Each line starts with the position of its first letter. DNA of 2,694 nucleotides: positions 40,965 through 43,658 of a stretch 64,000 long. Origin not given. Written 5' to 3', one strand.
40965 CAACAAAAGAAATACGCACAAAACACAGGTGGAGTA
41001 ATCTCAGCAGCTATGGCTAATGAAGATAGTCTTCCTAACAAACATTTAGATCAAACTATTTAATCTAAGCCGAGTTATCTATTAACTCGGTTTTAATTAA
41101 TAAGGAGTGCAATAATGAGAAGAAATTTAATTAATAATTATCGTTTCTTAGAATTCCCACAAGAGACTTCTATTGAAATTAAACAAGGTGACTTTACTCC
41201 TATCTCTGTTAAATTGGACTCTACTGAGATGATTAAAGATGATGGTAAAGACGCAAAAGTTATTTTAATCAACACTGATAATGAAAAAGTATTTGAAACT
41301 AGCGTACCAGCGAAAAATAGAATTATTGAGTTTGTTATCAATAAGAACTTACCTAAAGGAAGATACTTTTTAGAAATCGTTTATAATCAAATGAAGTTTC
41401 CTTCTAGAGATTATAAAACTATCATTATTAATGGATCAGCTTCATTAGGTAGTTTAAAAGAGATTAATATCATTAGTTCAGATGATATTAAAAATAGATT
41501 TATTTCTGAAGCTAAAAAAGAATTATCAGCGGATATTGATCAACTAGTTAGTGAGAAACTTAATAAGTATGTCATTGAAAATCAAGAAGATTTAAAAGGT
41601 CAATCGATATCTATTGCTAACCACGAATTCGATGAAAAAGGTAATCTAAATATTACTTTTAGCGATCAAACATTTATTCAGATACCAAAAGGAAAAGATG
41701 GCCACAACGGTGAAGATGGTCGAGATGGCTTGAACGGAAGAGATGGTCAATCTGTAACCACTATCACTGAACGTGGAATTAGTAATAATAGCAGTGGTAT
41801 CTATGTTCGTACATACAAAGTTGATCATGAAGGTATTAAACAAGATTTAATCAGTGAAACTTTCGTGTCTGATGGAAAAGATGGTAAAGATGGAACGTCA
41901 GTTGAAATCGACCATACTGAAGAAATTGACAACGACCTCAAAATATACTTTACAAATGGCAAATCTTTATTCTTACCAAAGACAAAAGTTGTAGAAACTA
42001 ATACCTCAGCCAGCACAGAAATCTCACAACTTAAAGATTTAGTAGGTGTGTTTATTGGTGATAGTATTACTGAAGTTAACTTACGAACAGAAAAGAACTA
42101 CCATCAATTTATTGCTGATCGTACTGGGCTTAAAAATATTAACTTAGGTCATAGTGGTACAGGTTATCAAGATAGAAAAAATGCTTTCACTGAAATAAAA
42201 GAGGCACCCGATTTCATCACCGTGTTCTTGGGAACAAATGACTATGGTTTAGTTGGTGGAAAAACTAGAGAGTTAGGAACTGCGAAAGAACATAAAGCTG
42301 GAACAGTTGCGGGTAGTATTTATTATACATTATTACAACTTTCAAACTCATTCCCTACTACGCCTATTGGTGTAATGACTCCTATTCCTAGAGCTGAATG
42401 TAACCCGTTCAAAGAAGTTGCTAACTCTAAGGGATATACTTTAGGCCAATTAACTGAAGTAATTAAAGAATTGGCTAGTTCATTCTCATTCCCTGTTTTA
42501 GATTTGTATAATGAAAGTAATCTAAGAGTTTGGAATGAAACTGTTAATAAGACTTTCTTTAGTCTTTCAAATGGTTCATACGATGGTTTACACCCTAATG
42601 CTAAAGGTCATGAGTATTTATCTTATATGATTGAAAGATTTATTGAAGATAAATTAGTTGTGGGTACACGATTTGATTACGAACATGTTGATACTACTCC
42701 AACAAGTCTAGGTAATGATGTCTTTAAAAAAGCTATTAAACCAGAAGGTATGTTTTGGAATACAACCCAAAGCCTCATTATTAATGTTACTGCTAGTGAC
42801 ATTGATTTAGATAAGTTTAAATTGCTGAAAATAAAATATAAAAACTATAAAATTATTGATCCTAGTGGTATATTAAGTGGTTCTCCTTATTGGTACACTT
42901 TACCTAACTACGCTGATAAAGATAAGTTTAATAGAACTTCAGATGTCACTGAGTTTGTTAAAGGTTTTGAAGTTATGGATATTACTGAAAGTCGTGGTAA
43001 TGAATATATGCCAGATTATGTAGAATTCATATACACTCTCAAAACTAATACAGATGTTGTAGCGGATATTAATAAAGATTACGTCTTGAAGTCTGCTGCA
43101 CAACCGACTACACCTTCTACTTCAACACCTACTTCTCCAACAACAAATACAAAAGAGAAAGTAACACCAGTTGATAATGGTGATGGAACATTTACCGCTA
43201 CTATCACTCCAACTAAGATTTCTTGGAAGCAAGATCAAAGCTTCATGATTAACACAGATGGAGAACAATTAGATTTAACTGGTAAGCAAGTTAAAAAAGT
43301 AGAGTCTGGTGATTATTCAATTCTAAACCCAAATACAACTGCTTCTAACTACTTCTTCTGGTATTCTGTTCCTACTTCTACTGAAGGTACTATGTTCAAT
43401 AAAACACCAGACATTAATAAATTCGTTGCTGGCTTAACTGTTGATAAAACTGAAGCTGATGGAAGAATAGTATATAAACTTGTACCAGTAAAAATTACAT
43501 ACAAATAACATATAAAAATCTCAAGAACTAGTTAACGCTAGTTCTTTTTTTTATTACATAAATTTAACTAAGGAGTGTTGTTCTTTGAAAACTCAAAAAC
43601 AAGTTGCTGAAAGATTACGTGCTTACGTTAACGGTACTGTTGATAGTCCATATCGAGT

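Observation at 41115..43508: SGNH/GDSL esterase with collagen-like Gly-X-Y runs and duplicated C-terminal modules, sitting between the holin gene and the endolysin gene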

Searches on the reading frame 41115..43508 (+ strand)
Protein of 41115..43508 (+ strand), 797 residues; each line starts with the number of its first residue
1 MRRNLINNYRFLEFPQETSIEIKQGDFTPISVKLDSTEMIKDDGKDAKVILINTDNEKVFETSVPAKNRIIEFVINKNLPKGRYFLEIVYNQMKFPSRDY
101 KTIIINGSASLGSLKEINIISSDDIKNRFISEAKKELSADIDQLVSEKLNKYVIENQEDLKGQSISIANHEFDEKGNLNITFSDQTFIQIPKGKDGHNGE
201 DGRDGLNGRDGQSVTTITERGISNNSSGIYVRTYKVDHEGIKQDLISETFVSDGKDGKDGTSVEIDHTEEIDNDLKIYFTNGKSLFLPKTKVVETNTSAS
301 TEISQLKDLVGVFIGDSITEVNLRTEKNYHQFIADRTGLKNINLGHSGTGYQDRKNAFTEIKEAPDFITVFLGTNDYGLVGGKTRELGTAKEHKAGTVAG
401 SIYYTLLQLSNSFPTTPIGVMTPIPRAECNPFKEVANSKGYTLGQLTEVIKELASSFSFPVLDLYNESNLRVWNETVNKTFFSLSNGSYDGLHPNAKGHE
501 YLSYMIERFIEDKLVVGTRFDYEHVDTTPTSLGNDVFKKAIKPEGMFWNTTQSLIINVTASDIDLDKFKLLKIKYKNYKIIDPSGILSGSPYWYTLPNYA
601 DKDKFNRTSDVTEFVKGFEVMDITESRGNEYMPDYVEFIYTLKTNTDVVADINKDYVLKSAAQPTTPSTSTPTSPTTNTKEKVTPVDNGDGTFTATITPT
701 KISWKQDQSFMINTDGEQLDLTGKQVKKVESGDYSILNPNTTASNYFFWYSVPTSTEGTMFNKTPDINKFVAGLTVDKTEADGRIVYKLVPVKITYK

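Call 3: search_protein_families(library=pfam, proteins=[window:41115-43508:+], max_evalue=0.01)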
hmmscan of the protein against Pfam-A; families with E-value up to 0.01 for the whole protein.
window:41115-43508:+ (797 aa): 2 families
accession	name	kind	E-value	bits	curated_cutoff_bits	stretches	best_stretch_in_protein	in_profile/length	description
PF13472.12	Lipase_GDSL_2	-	7.2e-18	66.1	32.9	1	313-500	1-177/178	GDSL-like Lipase/Acylhydrolase family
PF00657.28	Lipase_GDSL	-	1.8e-15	58.1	23.6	1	312-502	2-204/208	GDSL-like Lipase/Acylhydrolase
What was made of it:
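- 42048..42620 (+): SGNH/GDSL esterase domain (aa 312-502); Ser317, Gly348, Asn375, Asp490, His493. Pfam (call 3).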

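Call 4: search_protein_families(library=phrogs, proteins=[window:41115-43508:+], max_evalue=0.001)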
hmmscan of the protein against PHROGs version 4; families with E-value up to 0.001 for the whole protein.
window:41115-43508:+ (797 aa): 8 families
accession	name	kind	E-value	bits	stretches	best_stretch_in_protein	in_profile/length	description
phrog_13015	-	head and packaging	0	1017.5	1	145-797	1-618/618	virion structural protein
phrog_28074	-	unknown function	4.4e-161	538.4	1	1-289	1-305/553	-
phrog_5240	-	tail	4.2e-34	119.1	1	292-511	446-666/670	tail fiber protein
phrog_11541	-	unknown function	1e-28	101.2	1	312-513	613-826/832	-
phrog_6487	-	unknown function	1.2e-09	39.6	1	22-154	17-148/155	-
phrog_29134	-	tail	1.3e-05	26.2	1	142-200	81-137/191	tail protein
phrog_16032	-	unknown function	0.00047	20.6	0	179-213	216-250/331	-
phrog_10272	-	unknown function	0.0008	20.1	1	35-149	33-136/200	-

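Call 6: search_dna_similar(query=window:41115-43508:+, collection=phages, mode=protein, max_rows=40, rows=spread)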
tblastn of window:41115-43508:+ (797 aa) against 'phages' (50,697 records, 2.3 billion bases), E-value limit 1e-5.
Records with a match: 75; places in all: 75; records where one place covers at least 80% of the query: 3.
Best place of each record, by identity: >=99% 3; 60-80% 1; <60% 71.
By first word of the organism name: Staphylococcus 63; Bacteriophage 3; Mammaliicoccus 3; Clostridium 2; Streptococcus 2; Lactobacillus 2.
By host as written in the record: Staphylococcus aureus 11; Staphylococcus epidermidis 11; - 7; Staphylococcus carnosus TM300 5; Staphylococcus aureus ATCC BAA-44 3; Staphylococcus epidermidis NCC 100655 3; Staphylococcus epidermidis 36-1 2; Staphylococcus sp. 2; and 27 more.
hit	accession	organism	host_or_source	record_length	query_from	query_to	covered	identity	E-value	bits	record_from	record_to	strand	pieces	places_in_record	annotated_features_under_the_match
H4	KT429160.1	Staphylococcus phage SPbeta-like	Staphylococcus epidermidis 36-1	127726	1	797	100%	100.0%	0e+0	1534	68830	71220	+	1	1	GDSL-like lipase/acylhydrolase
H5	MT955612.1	Staphylococcus phage SPbeta-like 2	Staphylococcus haemolyticus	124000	1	797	100%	100.0%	0e+0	1534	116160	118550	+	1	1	SGNH/GDSL hydrolase family protein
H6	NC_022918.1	Staphylococcus phage S25-4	isolated from the sewage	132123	303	797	62%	57.2%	7e-163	529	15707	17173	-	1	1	virion structural protein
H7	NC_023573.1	Staphylococcus phage phiSA12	Staphylococcus aureus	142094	261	796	67%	52.5%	4e-158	515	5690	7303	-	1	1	virion structural protein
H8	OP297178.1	Staphylococcus phage vB_ScaM-V1SC04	Staphylococcus capitis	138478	261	797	67%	51.9%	6e-158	515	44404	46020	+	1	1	tail fiber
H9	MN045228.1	Staphylococcus phage Maine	Staphylococcus aureus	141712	295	797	63%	55.1%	7e-157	512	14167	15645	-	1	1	lipase acylhydrolase domain protein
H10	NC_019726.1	Staphylococcus phage JD007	Staphylococcus aureus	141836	295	797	63%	55.1%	2e-156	511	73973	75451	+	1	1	virion structural protein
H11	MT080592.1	Staphylococcus phage vB_SauM_EW3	Staphylococcus carnosus TM300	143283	261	797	67%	51.5%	3e-154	504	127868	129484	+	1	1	record has no annotation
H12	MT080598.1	Staphylococcus phage vB_SauM_EW6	Staphylococcus carnosus TM300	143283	261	797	67%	51.5%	3e-154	504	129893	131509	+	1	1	record has no annotation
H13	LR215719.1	Staphylococcus phage Stab21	-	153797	295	797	63%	54.9%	4e-156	509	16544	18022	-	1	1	g038c: lipase acylhydrolase domain protein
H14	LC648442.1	Staphylococcus phage vB_SsapH-Golestan-105-M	Staphylococcus saprophyticus 105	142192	261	797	67%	51.3%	6e-155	506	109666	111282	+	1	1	lipase acylhydrolase domain protein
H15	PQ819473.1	Staphylococcus phage sv_nwjns3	Staphylococcus aureus ATCC BAA-44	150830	295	797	63%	54.7%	5e-155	506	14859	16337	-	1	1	virion structural protein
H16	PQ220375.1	Staphylococcus phage NHSP6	Staphylococcus aureus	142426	303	797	62%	55.5%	4e-157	513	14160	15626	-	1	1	virion structural protein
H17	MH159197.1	Staphylococcus phage VB_SavM_JYL01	Staphylococcus aureus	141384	303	797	62%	55.5%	8e-157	512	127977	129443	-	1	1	lipase acylhydrolase domain protein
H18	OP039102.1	Staphylococcus phage LJT-1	Staphylococcus aureus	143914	303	797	62%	55.5%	8e-157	512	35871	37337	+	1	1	hypothetical protein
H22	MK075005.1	Staphylococcus phage phiSP119-2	Staphylococcus pseudintermedius ...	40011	304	797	62%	46.7%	3e-118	400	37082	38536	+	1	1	tail fiber protein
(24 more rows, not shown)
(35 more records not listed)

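Call 8: get_annotated_region(hit=H9, flank=7000)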
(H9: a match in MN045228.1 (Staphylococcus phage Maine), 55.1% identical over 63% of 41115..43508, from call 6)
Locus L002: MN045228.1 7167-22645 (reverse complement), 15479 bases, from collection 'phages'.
description: Staphylococcus phage Maine, complete genome.
organism: Staphylococcus phage Maine (NCBI taxid 2589661)
taxonomy: Viruses; Duplodnaviria; Heunggongvirae; Uroviricota; Caudoviricetes; Herelleviridae; Twortvirinae; Kayvirus
host: Staphylococcus aureus; source: Swine barn environmental swab; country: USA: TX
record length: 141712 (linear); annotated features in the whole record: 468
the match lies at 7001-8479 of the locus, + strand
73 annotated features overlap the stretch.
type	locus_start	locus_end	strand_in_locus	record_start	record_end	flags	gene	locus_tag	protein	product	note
regulatory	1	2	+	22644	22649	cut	-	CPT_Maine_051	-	ribosome_binding_site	CPT_Maine_051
CDS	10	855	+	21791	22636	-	-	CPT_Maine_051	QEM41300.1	hypothetical protein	-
regulatory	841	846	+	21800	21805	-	-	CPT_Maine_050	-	ribosome_binding_site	CPT_Maine_050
CDS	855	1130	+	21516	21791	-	-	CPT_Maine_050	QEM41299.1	MFS transporter-like protein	-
regulatory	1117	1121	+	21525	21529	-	-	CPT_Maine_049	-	ribosome_binding_site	CPT_Maine_049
CDS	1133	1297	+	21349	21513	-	-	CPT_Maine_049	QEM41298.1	hypothetical protein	-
regulatory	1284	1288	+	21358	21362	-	-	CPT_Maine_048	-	ribosome_binding_site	CPT_Maine_048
CDS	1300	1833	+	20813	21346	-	-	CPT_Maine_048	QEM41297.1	hypothetical protein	-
regulatory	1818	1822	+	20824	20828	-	-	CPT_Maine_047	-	ribosome_binding_site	CPT_Maine_047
CDS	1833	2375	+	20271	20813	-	-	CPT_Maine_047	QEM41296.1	hypothetical protein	-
regulatory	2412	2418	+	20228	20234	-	-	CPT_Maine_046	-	ribosome_binding_site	CPT_Maine_046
CDS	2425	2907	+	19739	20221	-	-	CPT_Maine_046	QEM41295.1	hypothetical protein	-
regulatory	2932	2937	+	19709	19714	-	-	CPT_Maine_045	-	ribosome_binding_site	CPT_Maine_045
CDS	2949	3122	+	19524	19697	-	-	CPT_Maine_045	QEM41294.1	putative transglycosylase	BLASTp similarity to Staphylococcus aureus SwissProt entry SCED_STAAE Probable transglycosylase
regulatory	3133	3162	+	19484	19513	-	-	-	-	terminator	-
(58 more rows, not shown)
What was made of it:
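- Strictly lytic Kayviruses carry it too (calls 6, 8).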

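Call 9: get_annotated_region(hit=H22, flank=7000)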
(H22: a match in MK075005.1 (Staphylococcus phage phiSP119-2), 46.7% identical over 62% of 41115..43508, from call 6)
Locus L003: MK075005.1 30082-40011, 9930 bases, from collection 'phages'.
description: Staphylococcus phage phiSP119-2, complete genome.
organism: Staphylococcus phage phiSP119-2 (NCBI taxid 2491317)
taxonomy: Viruses; Duplodnaviria; Heunggongvirae; Uroviricota; Caudoviricetes; Triavirus
host: Staphylococcus pseudintermedius 14-29-119; source: human paranasal sinus; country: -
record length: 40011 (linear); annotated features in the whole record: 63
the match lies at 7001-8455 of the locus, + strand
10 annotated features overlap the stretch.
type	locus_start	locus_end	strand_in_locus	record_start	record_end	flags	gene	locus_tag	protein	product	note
CDS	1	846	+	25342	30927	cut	-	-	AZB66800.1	tail length tape-measure protein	-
CDS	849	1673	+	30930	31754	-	-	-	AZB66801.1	tail fiber protein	-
CDS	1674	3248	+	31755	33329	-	-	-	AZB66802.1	tail fiber protein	-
CDS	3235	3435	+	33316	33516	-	-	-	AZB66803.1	hypothetical protein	-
CDS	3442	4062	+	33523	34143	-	-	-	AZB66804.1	minor structural protein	-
CDS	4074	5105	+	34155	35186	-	-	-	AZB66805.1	minor structural protein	-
CDS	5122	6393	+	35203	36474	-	-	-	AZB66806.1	hypothetical protein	prophage Lp1 protein 54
CDS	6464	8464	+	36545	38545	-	-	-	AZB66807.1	tail fiber protein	-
CDS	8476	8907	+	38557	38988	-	-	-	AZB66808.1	putative holin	-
CDS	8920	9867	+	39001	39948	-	-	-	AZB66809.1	lysin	Phage lysin, N-acetylmuramoyl-L-alanine amidase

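Call 15: find_homologous_proteins(query=window:41115-43508:+, max_evalue=0.00001)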
Query window:41115-43508:+ (797 aa): 246 proteins with E <= 0.00001 among 8000 candidates; the best 120 are listed.
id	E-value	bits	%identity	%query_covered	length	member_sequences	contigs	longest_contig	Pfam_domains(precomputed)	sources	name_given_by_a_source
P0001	0.0e+0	1794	90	80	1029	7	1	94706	PF01391.24,PF13472.13,PF00657.29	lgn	-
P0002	0.0e+0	1784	100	100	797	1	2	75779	PF13472.13,PF00657.29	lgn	-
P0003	0.0e+0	1783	100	100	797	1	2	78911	PF13472.13,PF00657.29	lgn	-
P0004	0.0e+0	1783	100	100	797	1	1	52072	PF13472.13,PF00657.29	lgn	-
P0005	0.0e+0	1783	100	100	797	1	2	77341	PF13472.13,PF00657.29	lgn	-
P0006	0.0e+0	1783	100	100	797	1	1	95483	PF13472.13,PF00657.29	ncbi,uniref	ncbi:SGNH/GDSL hydrolase family protein [Staphylococcus capitis]|uniref:SGNH/GDSL hydrolase family p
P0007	0.0e+0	1782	100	100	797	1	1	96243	PF13472.13,PF00657.29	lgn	-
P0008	0.0e+0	1782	100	100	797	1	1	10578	PF13472.13,PF00657.29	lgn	-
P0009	0.0e+0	1782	100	100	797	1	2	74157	PF13472.13,PF00657.29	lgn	-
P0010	0.0e+0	1782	100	100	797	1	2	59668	PF13472.13,PF00657.29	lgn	-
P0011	0.0e+0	1782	100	100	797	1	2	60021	PF13472.13,PF00657.29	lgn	-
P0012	0.0e+0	1782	100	100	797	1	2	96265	PF13472.13,PF00657.29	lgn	-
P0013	0.0e+0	1782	100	100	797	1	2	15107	PF13472.13,PF00657.29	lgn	-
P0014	0.0e+0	1782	100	100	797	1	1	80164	PF13472.13,PF00657.29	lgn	-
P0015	0.0e+0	1782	100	100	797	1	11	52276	PF13472.13,PF00657.29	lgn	-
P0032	0.0e+0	1776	90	80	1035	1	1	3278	PF01391.24,PF13472.13,PF00657.29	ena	-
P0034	0.0e+0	1682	90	80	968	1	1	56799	PF01391.24,PF13472.13,PF00657.29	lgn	-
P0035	0.0e+0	1655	87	80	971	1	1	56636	PF01391.24,PF13472.13,PF00657.29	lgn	-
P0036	0.0e+0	1652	87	80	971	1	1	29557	PF01391.24,PF13472.13,PF00657.29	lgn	-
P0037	0.0e+0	1647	88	80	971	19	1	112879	PF01391.24,PF13472.13,PF00657.29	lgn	-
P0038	0.0e+0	1641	86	80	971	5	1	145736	PF01391.24,PF13472.13,PF00657.29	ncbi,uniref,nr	ncbi:SGNH/GDSL hydrolase family protein [Staphylococcus hominis]|uniref:SGNH/GDSL hydrolase family p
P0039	0.0e+0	1637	87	80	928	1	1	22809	PF01391.24,PF13472.13,PF00657.29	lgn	-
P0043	7.4e-176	605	58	62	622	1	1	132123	PF13472.13,PF00657.29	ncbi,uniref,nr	ncbi:virion structural protein [Staphylococcus phage S25-4]|uniref:SGNH hydrolase-type esterase doma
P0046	2.7e-162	560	81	36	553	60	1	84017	PF01391.24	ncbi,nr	ncbi:phage protein [Staphylococcus aureus]|nr:phage protein [Staphylococcus aureus]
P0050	1.6e-157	544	78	36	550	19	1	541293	PF01391.24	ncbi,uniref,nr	ncbi:hypothetical protein [Staphylococcus hominis]|uniref:hypothetical protein n=1 Tax=Staphylococcu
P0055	1.7e-146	508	44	62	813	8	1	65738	PF10651.16,PF13472.13,PF00657.29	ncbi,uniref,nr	ncbi:BppU family phage baseplate upper protein [Staphylococcus aureus]|uniref:BppU family phage base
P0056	1.9e-144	501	78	36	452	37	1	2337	PF01391.24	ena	-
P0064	1.7e-138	481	75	37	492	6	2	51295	PF07202.19,PF16378.11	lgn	-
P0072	1.1e-115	406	43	66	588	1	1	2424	PF01391.24,PF10651.16,PF13472.13,PF00657.29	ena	-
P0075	8.1e-99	350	82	25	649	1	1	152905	PF01522.27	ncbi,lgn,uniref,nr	ncbi:polysaccharide deacetylase family protein [Staphylococcus haemolyticus]|uniref:polysaccharide d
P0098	9.0e-84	300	43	44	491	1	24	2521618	PF13472.13,PF00657.29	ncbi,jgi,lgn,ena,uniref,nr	ncbi:SGNH/GDSL hydrolase family protein [Staphylococcus epidermidis]|jgi:lysophospholipase L1-like e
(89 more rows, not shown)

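Call 16: search_solved_structures(query=window:41115-43508:+, max_evalue=1, show_alignments=2)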
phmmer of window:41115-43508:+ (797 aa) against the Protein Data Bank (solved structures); distinct sequences matched with E-value up to 1: 9.
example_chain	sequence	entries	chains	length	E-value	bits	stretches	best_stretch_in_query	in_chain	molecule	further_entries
3dc7_A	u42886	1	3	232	1e-12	50.6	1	312-512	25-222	Putative uncharacterized protein lp_3323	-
3bzw_A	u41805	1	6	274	1.3e-08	36.9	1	313-504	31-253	Putative lipase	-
4q7q_A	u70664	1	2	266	1e-06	30.7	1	306-490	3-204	Lipolytic protein G-D-S-L family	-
7bxd_A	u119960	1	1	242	0.00046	21.9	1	353-506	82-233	GDSL-like protein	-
9r7o_A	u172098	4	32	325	0.094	14.3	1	417-521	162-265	DHH family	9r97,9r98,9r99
1v33_A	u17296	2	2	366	0.097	14.3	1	327-370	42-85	DNA primase small subunit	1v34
1g71_A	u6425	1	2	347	0.45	12.1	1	327-370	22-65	DNA PRIMASE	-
9f26_A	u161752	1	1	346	0.62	11.6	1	327-370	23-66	DNA primase small subunit PriS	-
9f28_A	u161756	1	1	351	0.63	11.6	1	327-370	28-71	DNA primase small subunit PriS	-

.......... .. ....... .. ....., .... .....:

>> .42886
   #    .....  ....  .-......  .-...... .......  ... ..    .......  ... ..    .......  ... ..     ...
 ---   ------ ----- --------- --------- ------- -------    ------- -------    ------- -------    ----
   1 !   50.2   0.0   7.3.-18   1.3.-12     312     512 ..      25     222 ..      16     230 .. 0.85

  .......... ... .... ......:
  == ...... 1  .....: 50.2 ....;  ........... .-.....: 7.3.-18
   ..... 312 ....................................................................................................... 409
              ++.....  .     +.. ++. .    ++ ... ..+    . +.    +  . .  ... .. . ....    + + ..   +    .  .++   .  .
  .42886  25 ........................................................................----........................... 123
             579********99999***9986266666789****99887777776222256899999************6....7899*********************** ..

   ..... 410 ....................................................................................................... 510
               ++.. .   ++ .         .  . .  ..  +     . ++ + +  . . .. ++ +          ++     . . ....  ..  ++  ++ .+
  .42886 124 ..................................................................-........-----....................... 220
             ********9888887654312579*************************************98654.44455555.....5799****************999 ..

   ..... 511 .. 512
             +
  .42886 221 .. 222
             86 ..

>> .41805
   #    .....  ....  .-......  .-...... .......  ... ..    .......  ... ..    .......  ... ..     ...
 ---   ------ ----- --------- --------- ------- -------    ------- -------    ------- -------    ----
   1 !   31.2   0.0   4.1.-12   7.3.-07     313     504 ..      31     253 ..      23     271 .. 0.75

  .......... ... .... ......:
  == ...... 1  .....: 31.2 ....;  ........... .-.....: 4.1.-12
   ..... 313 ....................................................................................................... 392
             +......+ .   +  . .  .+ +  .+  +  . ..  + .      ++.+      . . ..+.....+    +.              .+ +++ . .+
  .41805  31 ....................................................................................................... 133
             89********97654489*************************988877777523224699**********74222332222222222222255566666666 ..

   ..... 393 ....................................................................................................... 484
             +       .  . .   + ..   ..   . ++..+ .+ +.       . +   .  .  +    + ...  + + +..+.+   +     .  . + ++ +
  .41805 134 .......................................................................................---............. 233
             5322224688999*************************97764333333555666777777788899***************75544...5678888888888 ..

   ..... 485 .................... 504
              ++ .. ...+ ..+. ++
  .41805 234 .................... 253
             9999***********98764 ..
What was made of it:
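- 42048..42620 (+): PDB 3dc7 E 1e-12 with the blocks aligned (call 16).
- On SGNH/GDSL hydrolase superfamily: PDB 3dc7 E 1e-12 (call 16).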

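Call 28: find_encoding_contigs(protein=P0075, flank=6000, max_places=2)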
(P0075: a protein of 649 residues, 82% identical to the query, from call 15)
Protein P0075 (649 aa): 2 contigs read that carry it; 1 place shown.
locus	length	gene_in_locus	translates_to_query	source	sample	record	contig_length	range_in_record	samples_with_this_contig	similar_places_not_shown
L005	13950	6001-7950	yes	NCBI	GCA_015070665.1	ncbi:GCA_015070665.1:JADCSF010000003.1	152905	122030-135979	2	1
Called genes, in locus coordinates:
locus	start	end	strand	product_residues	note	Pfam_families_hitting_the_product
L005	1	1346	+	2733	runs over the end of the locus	PF24049:YOMG_N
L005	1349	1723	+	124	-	-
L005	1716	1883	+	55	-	-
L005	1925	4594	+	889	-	PF13884:Peptidase_S74 (weak)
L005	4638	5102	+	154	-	-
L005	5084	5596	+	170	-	-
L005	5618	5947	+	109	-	PF04688:Holin_SPP1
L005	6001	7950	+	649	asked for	PF01522:Polysacc_deac_1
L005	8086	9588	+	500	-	PF05257:CHAP (weak), PF01520:Amidase_3, PF25606:SH3b_P2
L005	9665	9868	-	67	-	-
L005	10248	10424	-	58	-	-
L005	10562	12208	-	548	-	-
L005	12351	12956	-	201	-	PF00746:Gram_pos_anchor (weak)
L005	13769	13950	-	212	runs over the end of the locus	PF06971:Put_DNA-bind_N, PF01408:GFO_IDH_MocA (weak), PF02629:CoA_binding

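Call 29: find_encoding_contigs(protein=P0046, flank=6000, max_places=2)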
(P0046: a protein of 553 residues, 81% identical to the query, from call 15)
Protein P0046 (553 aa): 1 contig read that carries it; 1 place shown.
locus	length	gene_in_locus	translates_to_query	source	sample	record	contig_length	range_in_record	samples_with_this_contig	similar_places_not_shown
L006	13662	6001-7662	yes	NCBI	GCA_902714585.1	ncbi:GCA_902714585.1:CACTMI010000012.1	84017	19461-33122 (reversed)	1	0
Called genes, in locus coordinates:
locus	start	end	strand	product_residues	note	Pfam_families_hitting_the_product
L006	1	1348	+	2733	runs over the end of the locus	PF24049:YOMG_N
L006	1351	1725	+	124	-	-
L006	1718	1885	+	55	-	-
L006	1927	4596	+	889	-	PF13884:Peptidase_S74 (weak)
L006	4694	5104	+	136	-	-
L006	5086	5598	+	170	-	-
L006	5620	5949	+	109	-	PF04688:Holin_SPP1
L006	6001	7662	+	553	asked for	PF01391:Collagen (faint)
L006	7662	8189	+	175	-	-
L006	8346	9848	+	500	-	PF05257:CHAP (weak), PF01520:Amidase_3, PF25606:SH3b_P2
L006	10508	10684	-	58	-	-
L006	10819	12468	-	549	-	-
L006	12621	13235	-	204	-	-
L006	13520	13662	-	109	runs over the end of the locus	PF04143:Sulf_transp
